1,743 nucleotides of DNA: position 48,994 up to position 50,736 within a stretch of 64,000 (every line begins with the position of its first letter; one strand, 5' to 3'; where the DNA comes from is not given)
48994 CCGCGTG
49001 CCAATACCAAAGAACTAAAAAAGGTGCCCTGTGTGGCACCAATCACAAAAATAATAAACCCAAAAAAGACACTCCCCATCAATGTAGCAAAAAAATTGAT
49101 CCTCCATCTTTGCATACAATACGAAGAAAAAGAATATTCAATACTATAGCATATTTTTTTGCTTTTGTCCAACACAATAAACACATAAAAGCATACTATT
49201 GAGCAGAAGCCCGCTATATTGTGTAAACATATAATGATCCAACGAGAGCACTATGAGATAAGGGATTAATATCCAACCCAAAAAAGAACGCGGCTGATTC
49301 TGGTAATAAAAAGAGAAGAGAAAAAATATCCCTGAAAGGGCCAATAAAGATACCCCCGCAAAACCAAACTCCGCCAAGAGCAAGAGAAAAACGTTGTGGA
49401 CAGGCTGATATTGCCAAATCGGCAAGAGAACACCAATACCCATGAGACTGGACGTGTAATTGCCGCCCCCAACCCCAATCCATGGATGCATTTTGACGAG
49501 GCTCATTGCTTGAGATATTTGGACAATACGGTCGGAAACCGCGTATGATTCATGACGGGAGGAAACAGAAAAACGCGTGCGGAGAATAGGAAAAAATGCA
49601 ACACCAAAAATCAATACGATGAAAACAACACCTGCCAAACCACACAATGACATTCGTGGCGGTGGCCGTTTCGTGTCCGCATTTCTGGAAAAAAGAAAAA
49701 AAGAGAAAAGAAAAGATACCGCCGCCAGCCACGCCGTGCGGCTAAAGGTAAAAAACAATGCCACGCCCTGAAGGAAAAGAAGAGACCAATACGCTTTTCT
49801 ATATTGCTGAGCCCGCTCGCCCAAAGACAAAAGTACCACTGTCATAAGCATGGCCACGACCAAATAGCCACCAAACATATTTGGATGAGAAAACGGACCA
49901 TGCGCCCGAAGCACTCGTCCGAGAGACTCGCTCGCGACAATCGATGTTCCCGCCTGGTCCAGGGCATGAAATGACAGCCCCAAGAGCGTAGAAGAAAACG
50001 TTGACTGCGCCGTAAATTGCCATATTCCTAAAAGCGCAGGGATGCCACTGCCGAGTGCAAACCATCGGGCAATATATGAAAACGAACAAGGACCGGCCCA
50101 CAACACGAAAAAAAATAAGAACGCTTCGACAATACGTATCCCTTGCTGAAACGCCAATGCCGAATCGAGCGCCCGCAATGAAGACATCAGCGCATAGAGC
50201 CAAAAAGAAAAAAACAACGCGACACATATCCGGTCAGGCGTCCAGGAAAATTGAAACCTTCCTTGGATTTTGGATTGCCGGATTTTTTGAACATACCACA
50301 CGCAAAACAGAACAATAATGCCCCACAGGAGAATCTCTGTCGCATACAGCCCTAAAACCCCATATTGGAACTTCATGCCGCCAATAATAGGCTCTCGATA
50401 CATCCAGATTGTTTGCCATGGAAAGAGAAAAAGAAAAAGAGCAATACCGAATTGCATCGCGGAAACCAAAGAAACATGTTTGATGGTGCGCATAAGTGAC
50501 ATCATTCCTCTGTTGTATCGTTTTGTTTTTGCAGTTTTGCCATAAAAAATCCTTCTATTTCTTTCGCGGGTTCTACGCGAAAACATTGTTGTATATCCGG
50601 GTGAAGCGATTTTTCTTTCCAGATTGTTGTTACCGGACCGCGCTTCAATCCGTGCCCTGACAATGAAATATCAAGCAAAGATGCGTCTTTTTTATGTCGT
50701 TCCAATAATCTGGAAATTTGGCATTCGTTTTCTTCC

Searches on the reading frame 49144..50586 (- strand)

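Call 97: search_protein_families(library=pfam, proteins=[window:49144-50586:-], max_evalue=0.001)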
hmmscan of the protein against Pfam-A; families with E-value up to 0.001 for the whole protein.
window:49144-50586:- (480 aa): 1 family
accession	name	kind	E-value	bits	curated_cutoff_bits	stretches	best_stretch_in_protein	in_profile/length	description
PF04932.20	Wzy_C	-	7e-18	65.3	31.7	1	270-415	3-148/149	O-Antigen ligase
